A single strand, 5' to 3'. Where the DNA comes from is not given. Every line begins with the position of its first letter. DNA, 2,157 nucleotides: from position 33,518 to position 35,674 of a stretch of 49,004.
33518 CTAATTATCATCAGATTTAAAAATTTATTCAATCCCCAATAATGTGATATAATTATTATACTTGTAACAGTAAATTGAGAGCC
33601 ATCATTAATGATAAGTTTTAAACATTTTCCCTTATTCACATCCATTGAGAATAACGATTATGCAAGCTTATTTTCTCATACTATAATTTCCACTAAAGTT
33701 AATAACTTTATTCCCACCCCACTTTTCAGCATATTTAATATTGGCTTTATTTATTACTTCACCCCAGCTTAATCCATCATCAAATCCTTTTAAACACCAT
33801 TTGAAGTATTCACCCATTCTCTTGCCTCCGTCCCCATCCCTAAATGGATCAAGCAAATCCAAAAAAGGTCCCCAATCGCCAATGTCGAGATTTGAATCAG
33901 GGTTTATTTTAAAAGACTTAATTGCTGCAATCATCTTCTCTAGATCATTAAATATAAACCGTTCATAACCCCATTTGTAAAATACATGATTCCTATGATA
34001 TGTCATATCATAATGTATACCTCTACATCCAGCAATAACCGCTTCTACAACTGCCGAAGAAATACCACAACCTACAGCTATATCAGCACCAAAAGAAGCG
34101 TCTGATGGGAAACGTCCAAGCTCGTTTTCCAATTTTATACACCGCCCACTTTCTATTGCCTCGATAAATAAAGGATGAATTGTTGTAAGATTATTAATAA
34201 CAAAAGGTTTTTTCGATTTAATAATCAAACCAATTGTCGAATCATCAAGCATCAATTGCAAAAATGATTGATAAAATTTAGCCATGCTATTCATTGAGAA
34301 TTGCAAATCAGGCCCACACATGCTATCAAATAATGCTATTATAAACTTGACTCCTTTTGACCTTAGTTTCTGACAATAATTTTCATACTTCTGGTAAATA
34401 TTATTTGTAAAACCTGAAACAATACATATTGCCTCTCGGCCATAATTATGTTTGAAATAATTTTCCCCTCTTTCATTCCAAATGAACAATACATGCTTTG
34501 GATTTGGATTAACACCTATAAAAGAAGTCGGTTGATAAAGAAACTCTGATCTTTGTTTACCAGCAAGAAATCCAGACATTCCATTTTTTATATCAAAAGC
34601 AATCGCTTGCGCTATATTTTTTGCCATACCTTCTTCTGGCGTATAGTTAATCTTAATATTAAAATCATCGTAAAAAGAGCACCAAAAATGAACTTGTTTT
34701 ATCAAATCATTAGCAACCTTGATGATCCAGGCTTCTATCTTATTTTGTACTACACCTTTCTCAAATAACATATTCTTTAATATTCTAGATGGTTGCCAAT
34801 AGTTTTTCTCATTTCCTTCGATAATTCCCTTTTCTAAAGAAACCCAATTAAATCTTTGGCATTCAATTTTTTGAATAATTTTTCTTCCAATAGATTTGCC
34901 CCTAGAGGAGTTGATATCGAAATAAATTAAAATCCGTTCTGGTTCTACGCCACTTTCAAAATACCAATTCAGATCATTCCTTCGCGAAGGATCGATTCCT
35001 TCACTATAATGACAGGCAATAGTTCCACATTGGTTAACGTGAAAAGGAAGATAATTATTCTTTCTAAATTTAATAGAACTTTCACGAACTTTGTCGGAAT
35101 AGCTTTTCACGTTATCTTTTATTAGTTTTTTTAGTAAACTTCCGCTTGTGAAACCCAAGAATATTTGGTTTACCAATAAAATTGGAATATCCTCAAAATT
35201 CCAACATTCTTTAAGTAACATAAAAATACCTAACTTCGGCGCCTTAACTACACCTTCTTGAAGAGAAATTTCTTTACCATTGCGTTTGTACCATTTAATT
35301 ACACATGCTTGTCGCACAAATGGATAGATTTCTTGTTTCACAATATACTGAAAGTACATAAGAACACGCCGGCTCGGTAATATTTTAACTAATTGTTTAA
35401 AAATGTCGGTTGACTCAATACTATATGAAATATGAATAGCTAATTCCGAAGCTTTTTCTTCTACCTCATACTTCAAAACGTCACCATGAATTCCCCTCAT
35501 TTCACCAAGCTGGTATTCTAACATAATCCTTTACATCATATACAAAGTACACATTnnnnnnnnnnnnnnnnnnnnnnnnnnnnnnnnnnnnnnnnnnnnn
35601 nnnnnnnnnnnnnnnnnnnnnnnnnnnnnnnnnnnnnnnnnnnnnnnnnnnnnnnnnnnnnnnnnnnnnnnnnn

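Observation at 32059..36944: rSAM - 618-aa orphan - rSAM triad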

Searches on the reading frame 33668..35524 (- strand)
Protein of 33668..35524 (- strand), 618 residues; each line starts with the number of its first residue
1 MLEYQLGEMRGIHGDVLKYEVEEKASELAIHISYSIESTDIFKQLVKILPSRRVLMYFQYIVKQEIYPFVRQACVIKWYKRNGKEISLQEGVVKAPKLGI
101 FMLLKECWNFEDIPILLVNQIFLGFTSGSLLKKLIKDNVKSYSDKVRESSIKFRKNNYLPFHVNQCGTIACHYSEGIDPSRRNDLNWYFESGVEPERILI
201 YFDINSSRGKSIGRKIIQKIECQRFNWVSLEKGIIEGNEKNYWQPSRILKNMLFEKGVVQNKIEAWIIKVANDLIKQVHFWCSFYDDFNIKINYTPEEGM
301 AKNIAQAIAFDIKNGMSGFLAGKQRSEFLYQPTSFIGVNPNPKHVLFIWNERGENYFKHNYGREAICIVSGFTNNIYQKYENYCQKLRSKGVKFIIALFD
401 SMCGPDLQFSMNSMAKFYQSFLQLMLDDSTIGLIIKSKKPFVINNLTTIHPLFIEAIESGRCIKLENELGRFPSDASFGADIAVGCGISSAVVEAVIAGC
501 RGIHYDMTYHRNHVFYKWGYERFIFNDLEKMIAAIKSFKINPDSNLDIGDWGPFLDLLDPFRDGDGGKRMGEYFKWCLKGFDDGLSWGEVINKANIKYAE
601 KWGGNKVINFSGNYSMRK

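Call 3: search_protein_families(library=pfam, proteins=[window:33668-35524:-], max_evalue=0.01)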
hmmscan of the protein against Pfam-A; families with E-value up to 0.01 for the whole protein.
window:33668-35524:- (618 aa): 0 families

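Call 11: find_homologous_proteins(query=window:33668-35524:-, max_evalue=0.001)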
Query window:33668-35524:- (618 aa): 97 proteins with E <= 0.001 among 6813 candidates.
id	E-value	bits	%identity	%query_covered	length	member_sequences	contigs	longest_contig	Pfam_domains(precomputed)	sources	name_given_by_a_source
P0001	0.0e+0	1441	100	100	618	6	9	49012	-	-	-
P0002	5.6e-291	985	71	99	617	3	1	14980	-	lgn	-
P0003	5.9e-253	859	61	99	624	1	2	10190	-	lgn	-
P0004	3.5e-248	843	60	99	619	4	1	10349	-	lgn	-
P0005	3.4e-247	840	59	99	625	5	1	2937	-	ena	-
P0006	8.4e-247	839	60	99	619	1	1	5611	-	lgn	-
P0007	8.0e-243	826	58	99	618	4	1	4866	-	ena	-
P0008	2.6e-237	807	57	98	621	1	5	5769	-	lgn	-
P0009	3.6e-232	790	56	99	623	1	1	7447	-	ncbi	-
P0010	3.7e-231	787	55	99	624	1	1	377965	-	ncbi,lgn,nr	ncbi:MAG: hypothetical protein MRJ65_11105 [Candidatus Brocadiaceae bacterium]|nr:hypothetical prote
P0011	3.0e-225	768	55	99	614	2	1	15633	-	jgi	-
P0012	1.7e-208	712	51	99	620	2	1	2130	-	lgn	-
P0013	5.9e-200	684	50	98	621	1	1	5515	-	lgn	-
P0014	1.4e-199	683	51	99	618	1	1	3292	-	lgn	-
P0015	8.8e-198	677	50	99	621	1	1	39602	-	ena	-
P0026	2.0e-183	629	47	99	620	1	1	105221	-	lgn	-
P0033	3.1e-171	589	44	99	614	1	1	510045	-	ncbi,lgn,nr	ncbi:MAG: hypothetical protein PHR44_06915 [Candidatus Omnitrophica bacterium]|nr:hypothetical prote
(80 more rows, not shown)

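Call 12: search_protein_families(library=ncbifam, proteins=[window:33668-35524:-], max_evalue=0.01)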
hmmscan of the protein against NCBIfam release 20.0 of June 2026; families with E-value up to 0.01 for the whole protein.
window:33668-35524:- (618 aa): 0 families

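Call 15: search_solved_structures(query=A1, max_evalue=10, show_alignments=2)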
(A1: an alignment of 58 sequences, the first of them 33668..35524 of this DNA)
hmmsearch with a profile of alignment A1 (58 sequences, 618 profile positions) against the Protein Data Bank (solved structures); distinct sequences matched with E-value up to 10: 49.
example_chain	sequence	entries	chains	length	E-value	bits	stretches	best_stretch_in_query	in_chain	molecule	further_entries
8w5n_L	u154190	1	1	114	0.041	15.5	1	155-205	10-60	Light chain of Ab21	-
8w5l_L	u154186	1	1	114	0.049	15.3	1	155-206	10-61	Light chain of Ab16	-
1acy_L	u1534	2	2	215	0.051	15.2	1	163-205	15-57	IGG1-KAPPA 59.1 FAB (LIGHT CHAIN)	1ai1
5vxr_L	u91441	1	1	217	0.14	13.8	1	162-205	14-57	MAb24 Variable Light Chain,MAb24 Variable Light Chain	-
5fhx_L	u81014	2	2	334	0.19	13.4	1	159-205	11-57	Antibody fragment light chain | CODV light chain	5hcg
8blq_B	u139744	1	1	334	0.19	13.4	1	159-205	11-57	CODV-Fab, light chain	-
4qex_L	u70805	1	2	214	0.22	13.2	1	158-205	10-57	Antibody Light Chain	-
4wcy_L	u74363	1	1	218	0.23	13.1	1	161-205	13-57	AZ130 Light chain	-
10fo_E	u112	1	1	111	0.24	13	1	158-206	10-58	Light chain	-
8xlk_F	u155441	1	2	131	0.27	12.9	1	148-205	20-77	Light Chain of GluN1 Fab, 4F11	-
6weq_F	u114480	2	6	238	0.27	12.8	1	157-205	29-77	2B7 Fab fragment light chain | 2B7 Fab light chain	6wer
7yhk_H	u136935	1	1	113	0.28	12.8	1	158-205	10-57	12H5 heavy chain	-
4ffy_L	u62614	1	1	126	0.31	12.6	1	158-206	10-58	DENV1-E111 single chain variable fragment (light chain)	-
4eei_A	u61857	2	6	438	0.32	12.6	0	432-483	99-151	Adenylosuccinate lyase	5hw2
8of6_A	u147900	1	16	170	0.34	12.5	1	362-409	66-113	YtoQ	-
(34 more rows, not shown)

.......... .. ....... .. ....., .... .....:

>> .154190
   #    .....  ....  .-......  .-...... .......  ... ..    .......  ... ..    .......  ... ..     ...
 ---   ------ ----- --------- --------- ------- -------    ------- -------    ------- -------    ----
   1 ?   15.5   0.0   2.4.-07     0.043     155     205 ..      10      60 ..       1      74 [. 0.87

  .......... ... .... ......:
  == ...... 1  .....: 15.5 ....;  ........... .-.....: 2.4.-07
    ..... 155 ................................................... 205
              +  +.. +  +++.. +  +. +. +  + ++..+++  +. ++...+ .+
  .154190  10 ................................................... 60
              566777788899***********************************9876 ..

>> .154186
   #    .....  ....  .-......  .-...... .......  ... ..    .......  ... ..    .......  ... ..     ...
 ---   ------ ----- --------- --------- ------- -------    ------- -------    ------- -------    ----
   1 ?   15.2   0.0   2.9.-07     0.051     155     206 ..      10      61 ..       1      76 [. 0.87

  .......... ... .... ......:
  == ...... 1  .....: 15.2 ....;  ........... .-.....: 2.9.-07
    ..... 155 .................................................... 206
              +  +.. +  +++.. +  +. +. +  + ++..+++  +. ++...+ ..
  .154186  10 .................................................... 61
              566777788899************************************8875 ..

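Call 16: search_protein_families(library=pfam, alignment_id=A1, max_evalue=0.01)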
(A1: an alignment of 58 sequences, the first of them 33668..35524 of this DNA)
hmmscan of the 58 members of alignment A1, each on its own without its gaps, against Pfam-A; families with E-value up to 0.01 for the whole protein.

A. member 1, window:33668-35524:- (618 aa): 0 families

B. families by the number of members that match (of 58 scanned): 8 families
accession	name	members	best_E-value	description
PF01583.26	APS_kinase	1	1.8e-38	Adenylylsulphate kinase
PF03266.21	NTPase_1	1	4.1e-05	NTPase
PF24883.2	NPHP3_N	1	0.00043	Nephrocystin 3, N-terminal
PF00448.28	SRP54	1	0.00078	SRP54-type protein, GTPase domain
PF01656.29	CbiA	1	0.0018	CobQ/CobB/MinD/ParA nucleotide binding domain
PF13671.12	AAA_33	1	0.0052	AAA domain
PF00485.24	PRK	1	0.007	Phosphoribulokinase / Uridine kinase family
PF08433.16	KTI12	1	0.0082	Chromatin associated protein KTI12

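Call 17: find_related_loci(query=A1, collection=genome_contigs, flank=10000)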
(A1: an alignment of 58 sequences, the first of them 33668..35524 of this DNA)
Query A1 (618 aa) in genome_contigs; peptide patterns used: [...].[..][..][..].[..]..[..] (x = any residue, [..] = any of these).
54 stretches matched a pattern; 20 encode a relative of the query (tblastn E <= 1e-3); 20 distinct loci.
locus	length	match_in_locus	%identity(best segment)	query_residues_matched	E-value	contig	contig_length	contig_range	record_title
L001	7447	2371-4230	56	1-611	0e+0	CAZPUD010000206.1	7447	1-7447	MAG TPA_asm: uncultured candidatus Brocadiaceae bacterium isolate SRP093185_co1_14 genome assembly, contig: NODE_7458_le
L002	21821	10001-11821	44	1-608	2e-171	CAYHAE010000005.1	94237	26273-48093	MAG TPA_asm: uncultured Planctomycetia bacterium isolate ERP119294_co1_439 genome assembly, contig: NODE_223_length_9423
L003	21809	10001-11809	45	1-608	1e-170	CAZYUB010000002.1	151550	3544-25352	MAG TPA_asm: uncultured Planctomycetia bacterium isolate binchicken_co154_66 genome assembly, contig: NODE_50_length_151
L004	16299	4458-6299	43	1-608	1e-168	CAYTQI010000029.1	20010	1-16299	MAG TPA_asm: uncultured Planctomycetia bacterium isolate binchicken_co334_10 genome assembly, contig: NODE_4621_length_2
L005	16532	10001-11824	42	1-610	4e-167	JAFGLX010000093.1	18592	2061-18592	MAG: Candidatus Omnitrophota bacterium isolate Zod_Metabat.422 k87_7589564, whole genome shotgun sequence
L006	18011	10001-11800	40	2-607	2e-139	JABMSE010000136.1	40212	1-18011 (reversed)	MAG: Candidatus Saganbacteria bacterium isolate bin.592 k141_6043321, whole genome shotgun sequence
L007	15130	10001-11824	38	2-608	2e-136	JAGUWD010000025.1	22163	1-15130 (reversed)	MAG: Thermodesulfovibrionales bacterium isolate DeMMO5_1 c_000000009629, whole genome shotgun sequence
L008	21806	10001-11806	37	2-607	3e-123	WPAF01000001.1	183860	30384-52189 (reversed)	MAG: Candidatus Saganbacteria bacterium isolate X2_MaxBin.013 scaffold_34, whole genome shotgun sequence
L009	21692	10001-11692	36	12-611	5e-122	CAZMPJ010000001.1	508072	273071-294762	MAG TPA_asm: uncultured bacterium isolate SRP200020_co3_325 genome assembly, contig: NODE_1_length_508072_cov_7.223044,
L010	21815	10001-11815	37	2-611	3e-120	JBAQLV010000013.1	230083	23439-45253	MAG: Thermodesulfovibrionales bacterium isolate MFD12052_ilm_asm_bin15 k127_23070, whole genome shotgun sequence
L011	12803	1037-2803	33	4-610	6e-88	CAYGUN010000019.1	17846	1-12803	MAG TPA_asm: uncultured Bacteriovoracaceae bacterium isolate ERP117304_co2_194 genome assembly, contig: NODE_2591_length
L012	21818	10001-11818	36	2-611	6e-123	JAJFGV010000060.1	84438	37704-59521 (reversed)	MAG: Alphaproteobacteria bacterium isolate OFTM68 OFTM68_59, whole genome shotgun sequence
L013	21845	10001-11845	32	2-610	3e-81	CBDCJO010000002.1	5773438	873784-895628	MAG: Candidatus Latescibacterota bacterium isolate e8a457ff-d6c0-45dd-8553-2519624e1a5f genome assembly, contig: contig_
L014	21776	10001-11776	27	8-608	2e-47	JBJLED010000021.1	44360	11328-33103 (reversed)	MAG: Candidatus Pelagibacter sp. isolate LRMED-239 Pelagibacter-LRMED-239-C2124, whole genome shotgun sequence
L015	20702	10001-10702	29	385-608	1e-29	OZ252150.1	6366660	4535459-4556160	MAG: Anaerolineales bacterium isolate ed016152-bc35-4daa-af1a-9bf7613e1c63 genome assembly, chromosome: 1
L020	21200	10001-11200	23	169-562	1e-11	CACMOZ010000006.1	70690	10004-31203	MAG: uncultured Pelagibacteraceae bacterium isolate AG-891-O15 genome assembly, contig: AG-891-O15_NODE_6, whole genome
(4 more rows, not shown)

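Call 26: predict_structure(alignment_id=A1)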
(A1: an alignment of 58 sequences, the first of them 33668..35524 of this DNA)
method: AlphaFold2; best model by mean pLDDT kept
length: 618 residues; sequences in the alignment: 58
mean_pLDDT: 87.4   pTM: 0.89
mean pLDDT of the five models: 87.4, 87.2, 86.6, 86.0, 85.2
residues with pLDDT >= 90: 413; 70-90: 123; 50-70: 68; < 50: 14
segments of 3 or more residues with pLDDT < 50: 613-618
pLDDT, mean of each block of 10 residues (from residue 1): 92 92 92 94 94 91 94 97 93 92 96 91 56 58 59 51 79 90 91 94 68 90 92 80 84 84 93 95 93 88 92 81 84 55 91 70 78 85 93 97 93 96 98 94 91 96 91 93 96 95 95 92 97 96 90 95 94 97 92 97 91 41
secondary structure, 60 per line:
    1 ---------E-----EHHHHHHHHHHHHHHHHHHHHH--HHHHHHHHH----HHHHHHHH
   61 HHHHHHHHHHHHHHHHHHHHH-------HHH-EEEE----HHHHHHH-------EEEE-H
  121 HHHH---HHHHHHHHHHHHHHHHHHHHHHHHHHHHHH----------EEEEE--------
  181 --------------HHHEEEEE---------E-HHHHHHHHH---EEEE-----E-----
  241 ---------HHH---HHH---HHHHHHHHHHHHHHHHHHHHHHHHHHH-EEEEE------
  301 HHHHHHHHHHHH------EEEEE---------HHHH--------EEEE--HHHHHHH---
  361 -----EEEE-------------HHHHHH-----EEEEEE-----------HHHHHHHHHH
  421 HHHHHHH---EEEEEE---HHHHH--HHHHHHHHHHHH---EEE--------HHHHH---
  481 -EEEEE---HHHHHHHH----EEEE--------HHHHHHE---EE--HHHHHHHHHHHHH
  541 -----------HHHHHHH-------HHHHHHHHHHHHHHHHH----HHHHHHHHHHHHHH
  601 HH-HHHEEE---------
elements in order: H17-37 H40-48 H53-81 E93-96 H101-107 E115-118 H120-124 H128-157 E168-172 E198-202 H214-222 E226-229 H262-288 E290-294 H301-312 E319-323 H333-336 E345-348 H351-357 E366-369 H383-388 E394-399 H411-427 E431-436 H440-444 H447-458 E462-464 H473-477 E482-486 H490-497 E502-505 H514-519 H528-540 H552-558 H566-582 H587-602 E607-609

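Call 28: fold_search(model_id=the predicted structure, library=pdb)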
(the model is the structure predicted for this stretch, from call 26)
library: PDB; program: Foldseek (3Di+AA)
matches with E <= 10: 1087; with E <= 0.001: 158
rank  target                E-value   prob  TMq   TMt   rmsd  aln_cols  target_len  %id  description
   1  9cm8_A                1.2e-08  1.00  0.39  0.59   6.6       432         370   10  UDP-GlcNAc 2-epimerase MnaA of Paenibacillus alvei (released 2024-10-02)
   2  3beo_A                2.3e-08  1.00  0.42  0.63   7.5       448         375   11  A Structural Basis for the allosteric regulation of non-hydrolyzing UDP-GlcNAc 2-epimerases (released 2008-02-19)
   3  3ot5_A                5.4e-08  1.00  0.41  0.63   6.8       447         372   12  2.2 Angstrom Resolution Crystal Structure of putative UDP-N-acetylglucosamine 2-epimerase from Listeria monocytogenes (released 2010-09-22)
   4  9cm8_B                5.4e-08  1.00  0.39  0.59   7.1       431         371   11  UDP-GlcNAc 2-epimerase MnaA of Paenibacillus alvei (released 2024-10-02)
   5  1o6c_B                6.3e-08  1.00  0.40  0.61   6.7       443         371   10  Crystal structure of UDP-N-acetylglucosamine 2-epimerase (released 2003-11-25)
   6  3ot5_B                9.4e-08  1.00  0.40  0.60   7.1       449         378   11  2.2 Angstrom Resolution Crystal Structure of putative UDP-N-acetylglucosamine 2-epimerase from Listeria monocytogenes (released 2010-09-22)
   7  4fkz_A                1.2e-07  1.00  0.41  0.60   7.3       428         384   12  Crystal structure of Bacillus subtilis UDP-GlcNAc 2-epimerase in complex with UDP-GlcNAc and UDP (released 2013-05-08)
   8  7mi0                  1.5e-07  1.00  0.35  0.52  10.6       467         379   10  Crystal Structure of Glycosyltransferase from Rickettsia africae ESF-5 (released 2021-04-28)
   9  4fkz_B                2.9e-07  1.00  0.41  0.62   7.2       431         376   12  Crystal structure of Bacillus subtilis UDP-GlcNAc 2-epimerase in complex with UDP-GlcNAc and UDP (released 2013-05-08)
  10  3ot5_C                2.9e-07  1.00  0.40  0.60   6.8       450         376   11  2.2 Angstrom Resolution Crystal Structure of putative UDP-N-acetylglucosamine 2-epimerase from Listeria monocytogenes (released 2010-09-22)
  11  3ot5_D                3.2e-07  1.00  0.40  0.60   6.8       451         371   12  2.2 Angstrom Resolution Crystal Structure of putative UDP-N-acetylglucosamine 2-epimerase from Listeria monocytogenes (released 2010-09-22)
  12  5xvs_B                4.5e-07  1.00  0.36  0.55   8.8       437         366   10  Crystal structure of UDP-GlcNAc 2-epimerase NeuC complexed with UDP (released 2018-04-11)
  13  5xvs_A                7.0e-07  1.00  0.38  0.60   7.3       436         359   10  Crystal structure of UDP-GlcNAc 2-epimerase NeuC complexed with UDP (released 2018-04-11)
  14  5enz_A                7.4e-07  1.00  0.41  0.63   6.8       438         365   12  S. aureus MnaA-UDP co-structure (released 2016-04-27)
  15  3mbo_A                7.8e-07  1.00  0.34  0.51  10.4       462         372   10  Crystal Structure of the Glycosyltransferase BaBshA bound with UDP and L-malate (released 2010-09-29)
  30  5wc6_A                5.2e-06  1.00  0.32  0.49  10.2       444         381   13  Structure of a bacterial polysialyltransferase at 2.2 Angstrom resolution (released 2017-08-02)
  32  5wcn_A                6.5e-06  1.00  0.32  0.48  10.8       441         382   13  Structure of a bacterial polysialyltransferase in complex with CDP (released 2017-08-02)
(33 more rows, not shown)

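Call 29: find_encoding_contigs(protein=P0010, flank=10000, max_places=1)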
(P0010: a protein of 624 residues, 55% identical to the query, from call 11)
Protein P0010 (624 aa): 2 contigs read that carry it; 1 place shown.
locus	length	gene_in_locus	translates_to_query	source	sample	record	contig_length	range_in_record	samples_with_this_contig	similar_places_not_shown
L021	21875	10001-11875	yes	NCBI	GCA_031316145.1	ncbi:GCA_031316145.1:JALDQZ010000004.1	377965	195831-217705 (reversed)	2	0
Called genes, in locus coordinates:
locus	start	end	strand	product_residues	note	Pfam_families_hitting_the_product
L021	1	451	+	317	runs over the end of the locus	PF00294:PfkB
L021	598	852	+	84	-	PF01909:NTP_transf_2, PF18765:Polbeta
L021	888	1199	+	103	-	PF08780:NTase_sub_bind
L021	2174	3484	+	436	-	PF00571:CBS, PF01370:Epimerase, PF04321:RmlD_sub_bind (weak), PF16363:GDP_Man_Dehyd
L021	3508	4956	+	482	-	PF00571:CBS (weak), PF01041:DegT_DnrJ_EryC1, PF00155:Aminotran_1_2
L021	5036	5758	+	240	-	PF02348:CTP_transf_3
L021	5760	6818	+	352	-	PF03102:NeuB, PF08666:SAF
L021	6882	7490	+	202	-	PF17836:PglD_N, PF25084:LbH_EIF2B (faint), PF25087:GMPPB_C (faint), PF00132:Hexapep (weak)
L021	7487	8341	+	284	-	PF01261:AP_endonuc_2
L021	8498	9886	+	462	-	PF02310:B12-binding, PF04055:Radical_SAM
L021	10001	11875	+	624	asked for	-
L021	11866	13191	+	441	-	PF01943:Polysacc_synt, PF13440:Polysacc_synt_3 (weak)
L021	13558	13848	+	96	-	PF01909:NTP_transf_2, PF18765:Polbeta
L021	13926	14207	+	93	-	PF00248:Aldo_ket_red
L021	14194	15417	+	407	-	PF01408:GFO_IDH_MocA, PF22725:GFO_IDH_MocA_C3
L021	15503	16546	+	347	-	PF02615:Ldh_2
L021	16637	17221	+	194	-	-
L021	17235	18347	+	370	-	PF13489:Methyltransf_23, PF08241:Methyltransf_11, PF08242:Methyltransf_12, PF13649:Methyltransf_25 (weak)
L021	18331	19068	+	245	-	PF02348:CTP_transf_3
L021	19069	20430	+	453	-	PF00535:Glycos_transf_2, PF10111:Glyco_tranf_2_2 (weak), PF13641:Glyco_tranf_2_3 (faint), PF12804:NTP_transf_3 (faint), PF02348:CTP_transf_3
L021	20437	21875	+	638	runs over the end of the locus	-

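Call 30: find_encoding_contigs(protein=P0033, flank=10000, max_places=1)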
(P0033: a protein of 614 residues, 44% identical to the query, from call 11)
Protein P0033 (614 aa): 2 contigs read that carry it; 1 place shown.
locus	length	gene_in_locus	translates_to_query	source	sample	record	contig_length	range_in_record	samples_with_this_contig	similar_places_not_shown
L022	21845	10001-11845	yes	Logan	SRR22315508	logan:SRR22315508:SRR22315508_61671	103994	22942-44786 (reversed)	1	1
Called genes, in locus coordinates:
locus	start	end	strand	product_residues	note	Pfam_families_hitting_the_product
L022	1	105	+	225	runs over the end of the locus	PF13489:Methyltransf_23, PF08241:Methyltransf_11, PF08242:Methyltransf_12 (faint), PF13649:Methyltransf_25 (faint), PF13847:Methyltransf_31 (weak)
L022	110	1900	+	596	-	PF21211:FkbH_N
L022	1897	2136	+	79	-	PF00550:PP-binding (weak)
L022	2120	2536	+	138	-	PF01575:MaoC_dehydratas, PF13452:FAS1_DH_region (weak)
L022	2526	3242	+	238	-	PF00106:adh_short, PF13561:adh_short_C2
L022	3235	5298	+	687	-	PF02522:Antibiotic_NAT, PF16254:DUF4910, PF09940:DUF2172, PF16221:HTH_47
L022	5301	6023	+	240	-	PF02348:CTP_transf_3, PF12804:NTP_transf_3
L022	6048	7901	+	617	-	PF13522:GATase_6, PF13537:GATase_7, PF00733:Asn_synthase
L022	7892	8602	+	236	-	PF03102:NeuB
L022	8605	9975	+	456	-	PF00535:Glycos_transf_2, PF10111:Glyco_tranf_2_2, PF13641:Glyco_tranf_2_3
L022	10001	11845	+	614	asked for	-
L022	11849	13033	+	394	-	PF01408:GFO_IDH_MocA, PF22725:GFO_IDH_MocA_C3, PF02894:GFO_IDH_MocA_C (weak)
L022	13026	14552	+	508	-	PF02310:B12-binding, PF04055:Radical_SAM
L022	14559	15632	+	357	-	PF02615:Ldh_2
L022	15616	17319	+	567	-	PF02310:B12-binding, PF04055:Radical_SAM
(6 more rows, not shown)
